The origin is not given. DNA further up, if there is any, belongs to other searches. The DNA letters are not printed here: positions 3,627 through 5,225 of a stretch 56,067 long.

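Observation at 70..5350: Three unannotated paralogous mini-ORFs with an invariant CGCFL[TV]xC core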

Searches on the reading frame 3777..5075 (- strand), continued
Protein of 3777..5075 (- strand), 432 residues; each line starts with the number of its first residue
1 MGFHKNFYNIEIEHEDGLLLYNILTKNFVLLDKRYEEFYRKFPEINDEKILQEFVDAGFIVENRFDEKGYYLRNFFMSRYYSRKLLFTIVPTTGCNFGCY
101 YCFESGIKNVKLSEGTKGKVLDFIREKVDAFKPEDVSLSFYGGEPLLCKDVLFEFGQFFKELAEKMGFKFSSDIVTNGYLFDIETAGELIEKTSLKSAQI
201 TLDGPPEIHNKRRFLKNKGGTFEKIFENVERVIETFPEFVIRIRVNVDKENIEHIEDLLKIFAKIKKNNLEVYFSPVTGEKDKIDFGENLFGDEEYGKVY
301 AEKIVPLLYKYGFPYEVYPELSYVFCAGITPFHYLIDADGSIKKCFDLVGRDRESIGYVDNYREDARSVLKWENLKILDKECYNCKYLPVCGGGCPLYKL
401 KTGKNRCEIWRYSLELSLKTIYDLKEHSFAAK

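Call 55: search_protein_families(library=ncbifam, alignment_id=A4, max_evalue=1e-100)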
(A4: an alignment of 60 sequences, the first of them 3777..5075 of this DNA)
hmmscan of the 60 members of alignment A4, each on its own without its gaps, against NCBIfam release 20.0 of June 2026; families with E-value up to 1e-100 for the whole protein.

A. member 1, window:3777-5075:- (432 aa): 0 families

B. families by the number of members that match (of 60 scanned): 2 families
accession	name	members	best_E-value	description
TIGR04334.1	rSAM_Clo7bot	16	3.8e-197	radical SAM/SPASM domain Clo7bot peptide maturase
TIGR04463.1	rSAM_vs_C_rich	2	2.9e-104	TIGR04463 family radical SAM/SPASM RiPP maturase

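Call 57: search_protein_families(library=ncbifam, proteins=[P0011, P0012, P0017, P0025, P0026, P0086, P0087, P0098, P0004, P0010], max_evalue=1e-60)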
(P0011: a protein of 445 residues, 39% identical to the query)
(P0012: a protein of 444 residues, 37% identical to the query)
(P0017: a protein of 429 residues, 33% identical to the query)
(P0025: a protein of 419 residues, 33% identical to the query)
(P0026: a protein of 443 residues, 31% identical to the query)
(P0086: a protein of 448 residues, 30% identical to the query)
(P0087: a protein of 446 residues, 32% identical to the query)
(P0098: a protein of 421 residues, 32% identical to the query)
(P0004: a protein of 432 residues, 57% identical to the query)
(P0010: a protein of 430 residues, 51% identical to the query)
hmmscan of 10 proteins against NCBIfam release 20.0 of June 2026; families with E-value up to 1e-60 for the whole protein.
P0011 (445 aa): 3 families
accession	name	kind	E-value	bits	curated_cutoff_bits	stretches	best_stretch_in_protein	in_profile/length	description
NF038107.1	rSAM_NF038107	equivalog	1.6e-66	224.9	600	1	7-413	2-402/444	Cys-every-fifth radical SAM/SPASM peptide maturase CefB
TIGR04463.1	rSAM_vs_C_rich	equivalog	3.8e-63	213.7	525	1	11-420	1-403/438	TIGR04463 family radical SAM/SPASM RiPP maturase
TIGR04334.1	rSAM_Clo7bot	equivalog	6.3e-61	206.3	600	1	7-438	1-433/440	radical SAM/SPASM domain Clo7bot peptide maturase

P0012 (444 aa): 2 families
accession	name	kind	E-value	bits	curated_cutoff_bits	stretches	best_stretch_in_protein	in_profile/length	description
TIGR04463.1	rSAM_vs_C_rich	equivalog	3.1e-62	210.8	525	1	8-427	1-422/438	TIGR04463 family radical SAM/SPASM RiPP maturase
TIGR04334.1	rSAM_Clo7bot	equivalog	7.9e-61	206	600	1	5-435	2-435/440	radical SAM/SPASM domain Clo7bot peptide maturase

P0017 (429 aa): 3 families
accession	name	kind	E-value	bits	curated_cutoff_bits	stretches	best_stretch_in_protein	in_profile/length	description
TIGR04334.1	rSAM_Clo7bot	equivalog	5.6e-88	295.5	600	1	2-423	1-437/440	radical SAM/SPASM domain Clo7bot peptide maturase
TIGR04463.1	rSAM_vs_C_rich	equivalog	3.7e-87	292.9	525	1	6-398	1-399/438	TIGR04463 family radical SAM/SPASM RiPP maturase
NF038107.1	rSAM_NF038107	equivalog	1.9e-68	231.3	600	1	1-395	1-402/444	Cys-every-fifth radical SAM/SPASM peptide maturase CefB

P0025 (419 aa): 3 families
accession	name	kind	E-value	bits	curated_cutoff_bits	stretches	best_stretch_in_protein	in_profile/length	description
TIGR04334.1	rSAM_Clo7bot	equivalog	3.7e-87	292.8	600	1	2-418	1-437/440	radical SAM/SPASM domain Clo7bot peptide maturase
TIGR04463.1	rSAM_vs_C_rich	equivalog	2.8e-81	273.5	525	1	7-409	2-423/438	TIGR04463 family radical SAM/SPASM RiPP maturase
NF038107.1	rSAM_NF038107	equivalog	2.6e-66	224.2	600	1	1-387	1-400/444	Cys-every-fifth radical SAM/SPASM peptide maturase CefB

P0026 (443 aa): 3 families
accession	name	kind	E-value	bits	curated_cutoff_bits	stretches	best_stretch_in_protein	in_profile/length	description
TIGR04334.1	rSAM_Clo7bot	equivalog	8.3e-84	281.7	600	1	14-435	1-436/440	radical SAM/SPASM domain Clo7bot peptide maturase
TIGR04463.1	rSAM_vs_C_rich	equivalog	4.1e-78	263.1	525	1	18-407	1-396/438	TIGR04463 family radical SAM/SPASM RiPP maturase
NF038107.1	rSAM_NF038107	equivalog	1e-62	212.4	600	1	13-419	1-418/444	Cys-every-fifth radical SAM/SPASM peptide maturase CefB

P0086 (448 aa): 4 families
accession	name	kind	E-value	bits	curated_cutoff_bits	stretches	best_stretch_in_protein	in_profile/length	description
TIGR04334.1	rSAM_Clo7bot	equivalog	3.8e-197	655.3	600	1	2-437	1-439/440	radical SAM/SPASM domain Clo7bot peptide maturase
TIGR04463.1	rSAM_vs_C_rich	equivalog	3.8e-96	322.5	525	1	6-425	1-422/438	TIGR04463 family radical SAM/SPASM RiPP maturase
NF038107.1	rSAM_NF038107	equivalog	1.1e-83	281.5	600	1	1-405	1-401/444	Cys-every-fifth radical SAM/SPASM peptide maturase CefB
NF052473.1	rSAM_FlmE_OhkG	exception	2.1e-67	227.9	500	1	1-437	1-461/481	FlmE/OhkG family radical SAM/SPASM peptide maturase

P0087 (446 aa): 3 families
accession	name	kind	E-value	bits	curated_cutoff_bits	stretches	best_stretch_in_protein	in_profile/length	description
TIGR04334.1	rSAM_Clo7bot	equivalog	2.1e-173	577.1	600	1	2-432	1-436/440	radical SAM/SPASM domain Clo7bot peptide maturase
TIGR04463.1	rSAM_vs_C_rich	equivalog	2.5e-84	283.6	525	1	6-413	1-405/438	TIGR04463 family radical SAM/SPASM RiPP maturase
NF038107.1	rSAM_NF038107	equivalog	5.6e-74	249.5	600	1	1-403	1-401/444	Cys-every-fifth radical SAM/SPASM peptide maturase CefB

P0098 (421 aa): 3 families
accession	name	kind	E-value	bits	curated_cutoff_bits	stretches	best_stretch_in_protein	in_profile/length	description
TIGR04463.1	rSAM_vs_C_rich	equivalog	3.5e-80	269.9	525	1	6-411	1-426/438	TIGR04463 family radical SAM/SPASM RiPP maturase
TIGR04334.1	rSAM_Clo7bot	equivalog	1.1e-79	268.1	600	1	2-418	1-438/440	radical SAM/SPASM domain Clo7bot peptide maturase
NF038107.1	rSAM_NF038107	equivalog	6.9e-69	232.7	600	1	1-409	1-427/444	Cys-every-fifth radical SAM/SPASM peptide maturase CefB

P0004 (432 aa): 3 families
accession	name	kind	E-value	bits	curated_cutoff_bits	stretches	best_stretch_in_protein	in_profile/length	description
TIGR04463.1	rSAM_vs_C_rich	equivalog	1.4e-68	231.7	525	1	9-402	2-401/438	TIGR04463 family radical SAM/SPASM RiPP maturase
TIGR04334.1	rSAM_Clo7bot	equivalog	1.5e-63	214.9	600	1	48-424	53-435/440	radical SAM/SPASM domain Clo7bot peptide maturase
NF038107.1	rSAM_NF038107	equivalog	2e-61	208.1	600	1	8-396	6-401/444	Cys-every-fifth radical SAM/SPASM peptide maturase CefB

P0010 (430 aa): 2 families
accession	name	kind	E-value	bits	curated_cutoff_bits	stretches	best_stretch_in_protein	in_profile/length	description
TIGR04463.1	rSAM_vs_C_rich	equivalog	3e-74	250.4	525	1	6-405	1-414/438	TIGR04463 family radical SAM/SPASM RiPP maturase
TIGR04334.1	rSAM_Clo7bot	equivalog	8e-64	215.9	600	1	44-424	50-438/440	radical SAM/SPASM domain Clo7bot peptide maturase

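Call 58: predict_structure(alignment_id=A4)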
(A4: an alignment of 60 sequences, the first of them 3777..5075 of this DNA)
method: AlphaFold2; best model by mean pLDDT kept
length: 432 residues; sequences in the alignment: 60
mean_pLDDT: 93.1   pTM: 0.89
mean pLDDT of the five models: 93.1, 92.9, 92.5, 92.1, 92.0
residues with pLDDT >= 90: 367; 70-90: 51; 50-70: 9; < 50: 5
segments of 3 or more residues with pLDDT < 50: 281-285
pLDDT, mean of each block of 10 residues (from residue 1): 93 95 96 95 90 97 96 92 96 89 76 98 98 98 96 98 98 98 98 98 96 91 98 98 95 97 96 83 56 93 96 92 86 97 93 95 96 93 94 90 89 95 91 76
secondary structure, 60 per line:
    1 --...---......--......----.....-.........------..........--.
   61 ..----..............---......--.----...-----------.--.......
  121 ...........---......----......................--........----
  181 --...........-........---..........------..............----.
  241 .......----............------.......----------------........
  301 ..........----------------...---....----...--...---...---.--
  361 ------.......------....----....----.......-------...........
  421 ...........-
elements in order: E3-5 E9-14 E17-22 E27-31 H33-41 H48-57 E60-62 H67-80 E84-89 E97-99 H114-131 E135-140 H145-166 E169-176 H183-193 E195-202 H206-212 E213-215 H222-235 E240-247 H252-263 E270-276 H293-310 E333-336 E341-343 H367-373 H380-383 H388-391 H396-402 H410-431

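Call 60: find_encoding_contigs(protein=P0086, flank=5000, max_places=1)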
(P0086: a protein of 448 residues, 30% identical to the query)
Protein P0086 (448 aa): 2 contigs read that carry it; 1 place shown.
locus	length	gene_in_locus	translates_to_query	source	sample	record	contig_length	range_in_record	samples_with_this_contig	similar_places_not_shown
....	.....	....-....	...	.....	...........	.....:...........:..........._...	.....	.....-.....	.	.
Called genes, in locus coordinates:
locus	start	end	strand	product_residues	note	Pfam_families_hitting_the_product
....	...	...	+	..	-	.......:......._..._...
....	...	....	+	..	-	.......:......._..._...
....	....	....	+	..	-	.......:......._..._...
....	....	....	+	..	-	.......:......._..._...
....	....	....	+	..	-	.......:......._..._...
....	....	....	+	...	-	-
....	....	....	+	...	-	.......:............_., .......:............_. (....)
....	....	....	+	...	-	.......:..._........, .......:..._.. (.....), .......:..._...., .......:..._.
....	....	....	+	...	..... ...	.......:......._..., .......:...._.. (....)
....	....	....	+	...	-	-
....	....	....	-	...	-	-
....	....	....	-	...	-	-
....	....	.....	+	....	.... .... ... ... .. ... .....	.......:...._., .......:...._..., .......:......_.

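Call 64: fold_search(model_id=the predicted structure, library=pdb)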
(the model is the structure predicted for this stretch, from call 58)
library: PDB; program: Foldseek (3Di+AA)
matches with E <= 10: 1687; with E <= 0.001: 71
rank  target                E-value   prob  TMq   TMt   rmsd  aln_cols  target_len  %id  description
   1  5why_A                4.5e-18  1.00  0.70  0.72   5.4       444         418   16  Structural Insights into Thioether Bond Formation in the Biosynthesis of Sactipeptides (released 2017-07-26)
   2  5why_B                9.7e-18  1.00  0.67  0.69   8.2       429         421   17  Structural Insights into Thioether Bond Formation in the Biosynthesis of Sactipeptides (released 2017-07-26)
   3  5wgg_A                1.1e-16  1.00  0.72  0.71   5.3       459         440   17  Structural Insights into Thioether Bond Formation in the Biosynthesis of Sactipeptides (released 2017-07-26)
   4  4k37_A                1.8e-15  1.00  0.60  0.69   5.4       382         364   20  Native anSMEcpe with bound AdoMet (released 2013-05-08)
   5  4k37_B                2.2e-15  1.00  0.58  0.67   5.8       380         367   20  Native anSMEcpe with bound AdoMet (released 2013-05-08)
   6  4k36_B                2.7e-15  1.00  0.57  0.66   6.0       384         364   21  His6 tagged anSMEcpe with bound AdoMet (released 2013-05-08)
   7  4k39_A                5.9e-15  1.00  0.61  0.71   5.2       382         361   20  Native anSMEcpe with bound AdoMet and Cp18Cys peptide (released 2013-05-08)
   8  4k36_A                1.5e-14  1.00  0.58  0.65   5.9       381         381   20  His6 tagged anSMEcpe with bound AdoMet (released 2013-05-08)
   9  4k38_B                2.3e-14  1.00  0.60  0.70   5.3       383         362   20  Native anSMEcpe with bound AdoMet and Kp18Cys peptide (released 2013-05-08)
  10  4k39_B                2.6e-14  1.00  0.60  0.71   5.6       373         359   20  Native anSMEcpe with bound AdoMet and Cp18Cys peptide (released 2013-05-08)
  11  9gmc_A                3.2e-14  1.00  0.59  0.67   6.1       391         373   14  Crystal structure of the complex formed between the radical SAM protein ChlB and the R3A mutant of ChlA (released 2025-06-25)
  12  4k38_A                4.6e-14  1.00  0.60  0.68   5.5       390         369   20  Native anSMEcpe with bound AdoMet and Kp18Cys peptide (released 2013-05-08)
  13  9gmc_C                6.2e-14  1.00  0.59  0.67   6.1       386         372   15  Crystal structure of the complex formed between the radical SAM protein ChlB and the R3A mutant of ChlA (released 2025-06-25)
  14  9gm3_C                7.0e-14  1.00  0.59  0.68   5.9       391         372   14  Crystal structure of the complex formed between the radical SAM protein ChlB and the leader region of its precursor su (released 2025-06-25)
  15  9gm3_A                9.9e-14  1.00  0.58  0.66   6.1       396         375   14  Crystal structure of the complex formed between the radical SAM protein ChlB and the leader region of its precursor su (released 2025-06-25)
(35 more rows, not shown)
